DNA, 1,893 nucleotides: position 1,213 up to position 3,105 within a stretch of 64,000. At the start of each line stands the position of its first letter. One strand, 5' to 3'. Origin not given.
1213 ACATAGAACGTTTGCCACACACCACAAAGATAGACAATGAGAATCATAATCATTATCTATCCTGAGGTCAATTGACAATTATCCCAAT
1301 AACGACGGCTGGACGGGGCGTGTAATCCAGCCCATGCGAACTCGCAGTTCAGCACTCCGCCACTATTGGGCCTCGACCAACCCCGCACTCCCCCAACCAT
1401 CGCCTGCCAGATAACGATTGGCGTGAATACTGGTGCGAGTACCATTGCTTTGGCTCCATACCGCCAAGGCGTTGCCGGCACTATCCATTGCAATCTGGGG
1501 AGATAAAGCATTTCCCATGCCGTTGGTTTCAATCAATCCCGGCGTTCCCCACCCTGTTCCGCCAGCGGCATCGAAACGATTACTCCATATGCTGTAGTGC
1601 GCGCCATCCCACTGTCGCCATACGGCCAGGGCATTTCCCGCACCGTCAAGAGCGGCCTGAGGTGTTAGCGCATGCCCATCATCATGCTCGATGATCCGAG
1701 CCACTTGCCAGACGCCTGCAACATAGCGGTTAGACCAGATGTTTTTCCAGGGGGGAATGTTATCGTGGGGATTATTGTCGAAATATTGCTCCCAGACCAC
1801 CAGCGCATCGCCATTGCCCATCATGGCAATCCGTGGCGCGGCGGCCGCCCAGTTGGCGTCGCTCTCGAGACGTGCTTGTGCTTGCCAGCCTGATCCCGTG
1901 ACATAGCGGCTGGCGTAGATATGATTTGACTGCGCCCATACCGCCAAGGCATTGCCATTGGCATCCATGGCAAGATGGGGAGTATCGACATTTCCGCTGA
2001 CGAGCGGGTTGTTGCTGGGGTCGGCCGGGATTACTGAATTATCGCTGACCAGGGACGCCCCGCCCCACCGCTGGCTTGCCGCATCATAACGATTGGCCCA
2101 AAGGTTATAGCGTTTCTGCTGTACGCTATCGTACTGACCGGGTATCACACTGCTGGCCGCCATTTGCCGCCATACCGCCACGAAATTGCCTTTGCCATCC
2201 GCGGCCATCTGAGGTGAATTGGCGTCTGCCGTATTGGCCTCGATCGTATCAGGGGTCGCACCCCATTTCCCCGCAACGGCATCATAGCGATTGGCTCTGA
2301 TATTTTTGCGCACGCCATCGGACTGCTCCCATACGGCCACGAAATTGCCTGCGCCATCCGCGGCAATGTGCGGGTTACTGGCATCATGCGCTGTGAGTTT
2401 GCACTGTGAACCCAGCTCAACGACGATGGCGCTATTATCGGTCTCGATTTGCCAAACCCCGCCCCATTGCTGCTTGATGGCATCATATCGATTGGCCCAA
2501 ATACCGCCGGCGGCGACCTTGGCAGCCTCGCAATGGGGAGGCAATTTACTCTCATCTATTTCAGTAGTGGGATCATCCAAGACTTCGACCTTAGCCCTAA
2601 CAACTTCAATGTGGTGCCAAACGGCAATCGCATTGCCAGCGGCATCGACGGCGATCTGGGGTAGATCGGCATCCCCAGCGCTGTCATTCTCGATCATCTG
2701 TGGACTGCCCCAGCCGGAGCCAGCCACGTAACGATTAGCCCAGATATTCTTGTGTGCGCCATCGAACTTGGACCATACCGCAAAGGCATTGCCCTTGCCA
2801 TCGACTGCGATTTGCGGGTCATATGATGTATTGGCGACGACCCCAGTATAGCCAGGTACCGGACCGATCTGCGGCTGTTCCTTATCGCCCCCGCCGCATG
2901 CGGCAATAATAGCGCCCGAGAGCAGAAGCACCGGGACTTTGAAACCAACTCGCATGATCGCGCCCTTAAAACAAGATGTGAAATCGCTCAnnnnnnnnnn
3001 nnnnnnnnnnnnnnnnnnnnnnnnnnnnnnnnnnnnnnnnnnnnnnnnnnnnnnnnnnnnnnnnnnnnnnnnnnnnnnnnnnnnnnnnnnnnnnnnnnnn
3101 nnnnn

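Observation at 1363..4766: Two paralogous lipoproteins made of eight ~46-residue repeats, directly upstream of exbB-exbD-tonB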

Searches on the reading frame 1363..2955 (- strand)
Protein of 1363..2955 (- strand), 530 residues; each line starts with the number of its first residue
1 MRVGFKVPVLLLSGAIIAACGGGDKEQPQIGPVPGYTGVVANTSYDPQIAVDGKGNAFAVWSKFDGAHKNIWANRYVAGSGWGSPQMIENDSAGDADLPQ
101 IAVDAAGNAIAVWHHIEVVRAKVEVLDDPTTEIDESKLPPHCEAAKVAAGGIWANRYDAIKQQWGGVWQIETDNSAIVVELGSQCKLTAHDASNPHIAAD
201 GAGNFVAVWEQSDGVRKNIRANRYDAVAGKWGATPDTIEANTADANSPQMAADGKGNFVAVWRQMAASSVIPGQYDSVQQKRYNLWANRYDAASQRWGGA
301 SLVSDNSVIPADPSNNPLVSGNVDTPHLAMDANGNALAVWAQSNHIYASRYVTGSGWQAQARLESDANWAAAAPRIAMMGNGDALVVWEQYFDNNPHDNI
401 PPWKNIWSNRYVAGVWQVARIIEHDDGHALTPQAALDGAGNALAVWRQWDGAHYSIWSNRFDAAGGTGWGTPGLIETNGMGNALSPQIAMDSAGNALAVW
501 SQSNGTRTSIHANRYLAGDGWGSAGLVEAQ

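Call 3: search_protein_families(library=pfam, proteins=[window:1363-2955:-], max_evalue=1)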
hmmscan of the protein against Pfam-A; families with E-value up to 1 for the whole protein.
window:1363-2955:- (530 aa): 1 family
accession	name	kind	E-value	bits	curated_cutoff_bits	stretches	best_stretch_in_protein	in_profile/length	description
PF24500.1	DUF7589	-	0.13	12.9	27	1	251-297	29-75/136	Domain of unknown function (DUF7589)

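Call 4: search_protein_families(library=ncbifam, proteins=[window:1363-2955:-], max_evalue=1)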
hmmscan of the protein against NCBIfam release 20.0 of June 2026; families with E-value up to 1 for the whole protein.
window:1363-2955:- (530 aa): 1 family
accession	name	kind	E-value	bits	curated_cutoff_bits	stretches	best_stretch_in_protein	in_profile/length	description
NF053835.1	PDIAV_lipo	equivalog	5.5e-10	39.2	90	2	321-392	38-110/458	PDIAV motif-containing lipoprotein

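Call 7: find_homologous_proteins(query=window:1363-2955:-, max_evalue=0.001)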
Query window:1363-2955:- (530 aa): 2547 proteins with E <= 0.001 among 8000 candidates; the best 120 are listed.
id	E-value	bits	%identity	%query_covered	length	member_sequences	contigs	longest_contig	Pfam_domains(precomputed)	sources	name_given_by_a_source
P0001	0.0e+0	1209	100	100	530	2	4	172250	-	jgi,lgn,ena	-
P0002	7.1e-228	776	63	98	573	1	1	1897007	-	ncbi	ncbi:MAG: hypothetical protein M3A44_06245 [Gammaproteobacteria bacterium]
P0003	3.0e-210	718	63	100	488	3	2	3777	-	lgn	-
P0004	5.2e-189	648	59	100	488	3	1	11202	-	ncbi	-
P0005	6.4e-179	614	54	99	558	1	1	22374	-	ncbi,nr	ncbi:MAG: hypothetical protein IDH49_13520 [Gammaproteobacteria bacterium]|nr:hypothetical protein [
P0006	3.5e-177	609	45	88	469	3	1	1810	PF21196.4,PF15892.12,PF13088.13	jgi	jgi:hypothetical protein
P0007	2.1e-170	586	46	92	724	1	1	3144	PF13205.13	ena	-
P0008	2.1e-169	583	43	88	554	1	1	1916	PF13205.13,PF21196.4,PF06739.18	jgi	-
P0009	1.9e-168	580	41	89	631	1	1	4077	PF09136.17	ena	-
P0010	2.1e-165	570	43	89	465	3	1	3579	PF21196.4,PF15892.12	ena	-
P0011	4.3e-165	569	40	96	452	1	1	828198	PF03549.20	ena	-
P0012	4.6e-161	555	40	85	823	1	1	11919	-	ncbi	-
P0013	9.7e-161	554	38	78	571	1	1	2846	-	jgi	-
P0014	5.1e-160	552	44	85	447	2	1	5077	-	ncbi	-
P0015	1.1e-158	548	39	87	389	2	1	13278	PF21177.5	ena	-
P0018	6.2e-155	535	37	91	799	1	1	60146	-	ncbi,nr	ncbi:MAG: hypothetical protein IPQ16_14045 [Geobacteraceae bacterium]|nr:hypothetical protein [Geoba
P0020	2.6e-153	530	45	88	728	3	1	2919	PF23657.2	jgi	-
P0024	1.2e-149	518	40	94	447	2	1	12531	-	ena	-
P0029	3.0e-147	510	50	99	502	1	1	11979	-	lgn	-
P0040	2.3e-144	500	44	85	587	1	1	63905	PF23657.2,PF15892.12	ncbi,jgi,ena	-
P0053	3.7e-139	483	40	89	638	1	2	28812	PF07679.23,PF13927.13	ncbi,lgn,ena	-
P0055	1.3e-138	481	40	88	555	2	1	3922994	PF13205.13,PF15892.12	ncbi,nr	ncbi:Ig-like domain-containing protein [Noviherbaspirillum cavernae]|nr:Ig-like domain-containing pr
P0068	8.2e-136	472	41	89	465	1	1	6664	-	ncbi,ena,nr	ncbi:hypothetical protein KKG61_06970 [bacterium]|nr:hypothetical protein [bacterium]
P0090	1.2e-129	452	43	90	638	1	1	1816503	PF07679.23,PF13927.13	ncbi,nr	ncbi:MAG: hypothetical protein IPQ13_14720 [Holophagaceae bacterium]|nr:hypothetical protein [Holoph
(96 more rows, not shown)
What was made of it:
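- On Unnamed PQIAxD-GNAxAVW-NIWANRY-GWG-LIETD propeller family (defined here by homology): E-values down to 1e-228, with 35-63% identity over 78-100% of A (call 7).
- More than 2,547 hits (call 7).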

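Call 8: find_encoding_contigs(protein=P0001, flank=10000, max_places=4)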
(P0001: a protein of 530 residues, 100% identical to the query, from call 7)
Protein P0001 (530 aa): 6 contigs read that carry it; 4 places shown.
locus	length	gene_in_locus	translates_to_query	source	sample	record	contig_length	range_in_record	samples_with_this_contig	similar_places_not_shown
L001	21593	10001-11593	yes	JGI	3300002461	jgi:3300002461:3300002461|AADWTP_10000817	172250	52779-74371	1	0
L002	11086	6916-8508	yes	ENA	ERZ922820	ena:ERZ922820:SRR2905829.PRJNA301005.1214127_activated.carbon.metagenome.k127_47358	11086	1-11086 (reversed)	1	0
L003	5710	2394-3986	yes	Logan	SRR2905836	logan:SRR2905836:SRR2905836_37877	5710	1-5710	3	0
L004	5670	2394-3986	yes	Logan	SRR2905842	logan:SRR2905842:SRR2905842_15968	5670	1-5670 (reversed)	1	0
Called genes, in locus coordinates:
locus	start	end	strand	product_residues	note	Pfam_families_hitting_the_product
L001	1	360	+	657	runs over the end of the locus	PF00596:Aldolase_II, PF00106:adh_short, PF13561:adh_short_C2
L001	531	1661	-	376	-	PF04339:FemAB_like, PF13480:Acetyltransf_6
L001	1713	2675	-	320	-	PF07992:Pyr_redox_2, PF13738:Pyr_redox_3, PF00070:Pyr_redox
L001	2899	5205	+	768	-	PF13491:FtsK_4TM, PF17854:FtsK_alpha, PF01580:FtsK_SpoIIIE, PF01935:DUF87 (weak), PF09397:FtsK_gamma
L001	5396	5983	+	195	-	PF09865:DUF2092 (faint), PF03548:LolA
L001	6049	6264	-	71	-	PF11127:YgaP-like_TM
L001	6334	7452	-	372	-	PF18152:DAHP_snth_FXD (weak), PF00793:DAHP_synth_1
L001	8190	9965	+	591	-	PF13205:Big_5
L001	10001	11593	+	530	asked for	-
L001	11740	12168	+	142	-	PF01618:MotA_ExbB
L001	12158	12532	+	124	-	PF02472:ExbD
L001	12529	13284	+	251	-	PF03544:TonB_C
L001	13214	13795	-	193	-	-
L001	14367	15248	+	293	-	PF01435:Peptidase_M48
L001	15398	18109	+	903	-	PF00690:Cation_ATPase_N, PF00122:E1-E2_ATPase, PF00702:Hydrolase, PF13246:Cation_ATPase, PF08282:Hydrolase_3 (faint), PF00689:Cation_ATPase_C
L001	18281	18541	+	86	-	PF13453:Zn_ribbon_TFIIB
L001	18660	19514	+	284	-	PF20376:DUF6671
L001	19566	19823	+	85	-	-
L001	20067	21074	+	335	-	PF05982:Sbt_1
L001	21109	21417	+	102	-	PF00543:P-II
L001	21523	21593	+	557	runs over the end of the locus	PF00920:ILVD_EDD_N, PF24877:ILV_EDD_C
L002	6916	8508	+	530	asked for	-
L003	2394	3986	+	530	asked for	-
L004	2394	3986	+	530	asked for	-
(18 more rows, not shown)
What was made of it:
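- On ExbB-ExbD-TonB energy transducer (the neighbouring genes): Calls 3 and 8.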

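Call 11: search_solved_structures(query=A1, max_evalue=1, show_alignments=1)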
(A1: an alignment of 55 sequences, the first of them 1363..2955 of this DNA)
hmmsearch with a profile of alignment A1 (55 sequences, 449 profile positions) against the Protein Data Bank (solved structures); distinct sequences matched with E-value up to 1: 1.
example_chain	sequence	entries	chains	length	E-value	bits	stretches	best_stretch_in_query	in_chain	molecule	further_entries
2gu3_A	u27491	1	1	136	0.4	12.3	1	267-330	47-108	YpmB protein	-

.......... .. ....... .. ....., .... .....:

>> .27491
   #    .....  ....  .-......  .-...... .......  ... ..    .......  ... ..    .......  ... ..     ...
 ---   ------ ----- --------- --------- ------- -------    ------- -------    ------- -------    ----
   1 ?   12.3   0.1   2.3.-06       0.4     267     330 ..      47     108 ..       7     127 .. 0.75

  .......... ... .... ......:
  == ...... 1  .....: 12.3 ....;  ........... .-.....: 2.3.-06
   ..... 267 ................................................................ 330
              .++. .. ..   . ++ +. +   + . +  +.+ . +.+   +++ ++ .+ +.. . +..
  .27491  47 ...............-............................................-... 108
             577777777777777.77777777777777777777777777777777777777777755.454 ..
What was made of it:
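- On Lipoprotein partners of TonB-dependent transporters (BtuG, XusB, SusD-like, Slam-dependent surface lipoproteins): No sequence match to any PDB chain (call 11).
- Closest known: PLL / CV39L / BP39L bacterial propeller lectins. Different: Identity is 8-15%, with no sequence-level match (call 11).
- Tried and rejected: A PDB sequence search with the family profile found nothing (best E 0.4, call 11).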

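Call 15: find_related_loci(query=A2, collection=genome_contigs, flank=10000)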
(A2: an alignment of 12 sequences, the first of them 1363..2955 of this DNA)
Query A2 (530 aa) in genome_contigs; peptide patterns used: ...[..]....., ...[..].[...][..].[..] (x = any residue, [..] = any of these).
358 stretches matched a pattern; 304 encode a relative of the query (tblastn E <= 1e-3); the best 80 are kept; 80 distinct loci.
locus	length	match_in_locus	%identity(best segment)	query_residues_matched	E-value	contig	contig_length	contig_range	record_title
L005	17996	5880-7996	59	1-530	0e+0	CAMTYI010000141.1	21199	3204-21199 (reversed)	MAG: uncultured Gammaproteobacteria bacterium isolate G02_MAG_00007 genome assembly, contig: G02_MAG_00007_000000000151,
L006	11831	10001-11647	54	6-530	2e-178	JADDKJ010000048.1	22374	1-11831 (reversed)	MAG: Gammaproteobacteria bacterium isolate bin1 50, whole genome shotgun sequence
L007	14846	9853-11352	48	5-530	4e-151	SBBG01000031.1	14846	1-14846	MAG: Gammaproteobacteria bacterium isolate Bin_2_1_1 Ba_contig19286, whole genome shotgun sequence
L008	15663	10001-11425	47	1-529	7e-135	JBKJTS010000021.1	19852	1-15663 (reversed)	MAG: Gammaproteobacteria bacterium isolate ant_bin.633 k117_2265851, whole genome shotgun sequence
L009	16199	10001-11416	48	1-529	4e-132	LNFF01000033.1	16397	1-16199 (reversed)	MAG: Gammaproteobacteria bacterium Ga0077554 Ga0077554_133.1, whole genome shotgun sequence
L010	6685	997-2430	48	12-529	2e-128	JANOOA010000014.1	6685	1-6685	MAG: Gammaproteobacteria bacterium isolate VAR_43_metabat_261 VAR_43_k141_2532248, whole genome shotgun sequence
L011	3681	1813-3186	47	15-528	1e-131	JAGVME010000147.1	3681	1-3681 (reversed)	MAG: Gammaproteobacteria bacterium isolate SW_26 c_000000084746, whole genome shotgun sequence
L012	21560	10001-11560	54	1-529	2e-175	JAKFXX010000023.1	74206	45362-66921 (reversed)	MAG: Gammaproteobacteria bacterium isolate ND4_Bin_8 ND4_0000019, whole genome shotgun sequence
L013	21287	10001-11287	45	41-528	4e-96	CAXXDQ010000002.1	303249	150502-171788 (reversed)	MAG: Desulfomonilia bacterium isolate 0c9ce0d9-ef91-441a-a17a-dc80b036fdfb genome assembly, contig: contig_2, whole geno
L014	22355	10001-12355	39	41-529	2e-95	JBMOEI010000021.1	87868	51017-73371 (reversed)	MAG: Desulfuromonadaceae bacterium isolate Deming_bin.100 contig346, whole genome shotgun sequence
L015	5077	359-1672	44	5-529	8e-92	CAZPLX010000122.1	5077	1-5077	MAG TPA_asm: uncultured bacterium isolate binchicken_co275_513 genome assembly, contig: NODE_31210_length_5077_cov_5.055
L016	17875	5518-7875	41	43-530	2e-91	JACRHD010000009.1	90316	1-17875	MAG: Nitrospirae bacterium isolate NC_groundwater_1768_Pr3_B-0.1um_50_19 SR-2_scaffold_141_605410, whole genome shotgun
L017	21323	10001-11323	41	5-530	4e-91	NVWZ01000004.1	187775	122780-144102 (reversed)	MAG: Thiotrichaceae bacterium isolate NORP24 Contig_source1383C_184, whole genome shotgun sequence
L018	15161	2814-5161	43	11-528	1e-90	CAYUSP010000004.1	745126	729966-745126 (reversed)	MAG TPA_asm: uncultured Nitrospiraceae bacterium isolate SRP302447_co2_114 genome assembly, contig: NODE_17_length_74512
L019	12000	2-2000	38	5-528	7e-91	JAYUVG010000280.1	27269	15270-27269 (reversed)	MAG: Polaromonas sp. isolate GL124_DN_metabat_88_sub GL124_DN_metabat_88_sub_279, whole genome shotgun sequence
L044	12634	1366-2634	41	17-528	1e-77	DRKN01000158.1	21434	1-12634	MAG TPA_asm: Gammaproteobacteria bacterium isolate HyVt-441 HyVt-441_k145_740446, whole genome shotgun sequence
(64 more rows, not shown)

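Call 21: predict_structure(alignment_id=A1)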
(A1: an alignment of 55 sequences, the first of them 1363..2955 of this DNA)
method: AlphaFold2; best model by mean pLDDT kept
length: 530 residues; sequences in the alignment: 55
mean_pLDDT: 85.1   pTM: 0.85
mean pLDDT of the five models: 85.1, 84.7, 84.0, 83.2, 82.8
residues with pLDDT >= 90: 339; 70-90: 91; 50-70: 54; < 50: 46
segments of 3 or more residues with pLDDT < 50: 1-4, 6-12, 14-37, 276-278, 314-319
pLDDT, mean of each block of 10 residues (from residue 1): 44 44 34 43 93 97 93 97 94 90 98 93 70 61 78 97 96 80 80 97 97 92 97 94 93 97 78 51 91 96 80 47 88 97 92 96 85 96 97 63 87 95 88 96 96 95 92 88 96 97 93 96 88
secondary structure, 60 per line:
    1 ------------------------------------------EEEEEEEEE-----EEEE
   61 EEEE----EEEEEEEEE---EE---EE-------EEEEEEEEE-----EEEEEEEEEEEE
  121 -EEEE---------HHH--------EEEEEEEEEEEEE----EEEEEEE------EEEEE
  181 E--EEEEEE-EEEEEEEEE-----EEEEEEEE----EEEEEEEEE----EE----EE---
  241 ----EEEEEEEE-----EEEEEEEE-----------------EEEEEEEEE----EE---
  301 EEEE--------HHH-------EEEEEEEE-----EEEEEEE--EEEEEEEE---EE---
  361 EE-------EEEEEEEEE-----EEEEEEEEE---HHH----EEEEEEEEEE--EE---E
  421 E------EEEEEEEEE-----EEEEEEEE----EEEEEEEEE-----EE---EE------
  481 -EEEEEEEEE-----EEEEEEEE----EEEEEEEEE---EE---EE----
elements in order: E43-51 E57-64 E69-77 E95-103 E109-120 E122-125 E146-158 E163-169 E176-181 E184-189 E191-199 E205-212 E217-225 E245-252 E258-265 E283-291 E301-304 E323-330 E336-342 E345-352 E370-378 E384-392 E403-412 E428-436 E442-449 E454-462 E482-490 E496-503 E508-516

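Call 23: fold_search(model_id=the predicted structure, library=pdb)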
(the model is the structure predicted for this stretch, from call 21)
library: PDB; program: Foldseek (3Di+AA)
matches with E <= 10: 808; with E <= 0.001: 270
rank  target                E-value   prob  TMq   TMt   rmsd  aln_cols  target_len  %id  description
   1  6eks                  6.6e-11  1.00  0.35  0.27  19.9       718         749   11  Vibrio cholerae neuraminidase complexed with oseltamivir carboxylate (released 2017-11-29)
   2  6eku                  8.0e-11  1.00  0.35  0.26  19.4       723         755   11  Vibrio cholerae neuraminidase complexed with zanamivir (released 2017-11-29)
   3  6gxs_B                1.1e-10  1.00  0.50  0.70   7.2       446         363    8  Crystal structure of CV39L lectin from Chromobacterium violaceum at 1.8 A resolution (released 2019-12-04)
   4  1kit                  1.8e-10  1.00  0.36  0.27  19.4       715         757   11  VIBRIO CHOLERAE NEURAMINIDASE (released 1997-06-05)
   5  5hx0_B                2.1e-10  1.00  0.39  0.52   9.0       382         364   12  Crystal structure of unknown function protein Dfer_1899 fromDyadobacter fermentans DSM 18053 (released 2016-02-17)
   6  6gxs_A                2.5e-10  1.00  0.50  0.70   7.1       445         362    8  Crystal structure of CV39L lectin from Chromobacterium violaceum at 1.8 A resolution (released 2019-12-04)
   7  6gxs_C                2.5e-10  1.00  0.50  0.70   6.7       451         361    8  Crystal structure of CV39L lectin from Chromobacterium violaceum at 1.8 A resolution (released 2019-12-04)
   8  1w0o                  3.0e-10  1.00  0.35  0.27  19.6       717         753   11  Vibrio cholerae sialidase (released 2004-07-08)
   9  4x4a                  9.6e-10  1.00  0.33  0.35  14.2       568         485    9  Crystal structure of the intramolecular trans-sialidase from Ruminococcus gnavus in complex with 2,7-Anhydro-Neu5Ac (released 2015-07-22)
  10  1sll                  1.1e-09  1.00  0.37  0.30  17.7       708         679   10  SIALIDASE L FROM LEECH MACROBDELLA DECORA (released 1998-12-16)
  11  4x47                  1.5e-09  1.00  0.32  0.34  14.2       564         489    9  Crystal structure of the intramolecular trans-sialidase from Ruminococcus gnavus in complex with Neu5Ac2en (released 2015-07-22)
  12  5hx0_A                1.8e-09  1.00  0.38  0.51   9.1       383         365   12  Crystal structure of unknown function protein Dfer_1899 fromDyadobacter fermentans DSM 18053 (released 2016-02-17)
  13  6myv_C                3.5e-09  1.00  0.32  0.32  15.1       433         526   10  Sialidase26 co-crystallized with DANA-Gc (released 2019-10-02)
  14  4x6k                  5.1e-09  1.00  0.33  0.35  14.1       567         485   10  Crystal structure of the intramolecular trans-sialidase from Ruminococcus gnavus in complex with Siastatin B (released 2015-07-22)
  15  4bbw                  5.9e-09  1.00  0.33  0.34  15.0       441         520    9  The crystal structure of Sialidase VPI 5482 (BTSA) from Bacteroides thetaiotaomicron (released 2013-08-14)
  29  5mum                  2.7e-08  1.00  0.45  0.58   7.0       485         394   11  Glycoside Hydrolase BACINT_00347 (released 2017-04-26)
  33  6byt_A                3.4e-08  1.00  0.42  0.45  10.4       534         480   10  Complex structure of LOR107 mutant (R320) with tetrasaccharide substrate (released 2018-02-07)
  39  5mul                  7.0e-08  1.00  0.42  0.56   5.8       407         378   12  Glycoside Hydrolase BT3686 bound to Glucuronic Acid (released 2017-04-26)
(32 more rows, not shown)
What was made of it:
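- It also lists GH145 (5mul, 5mum) and an ulvan lyase (6byt) (call 23).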
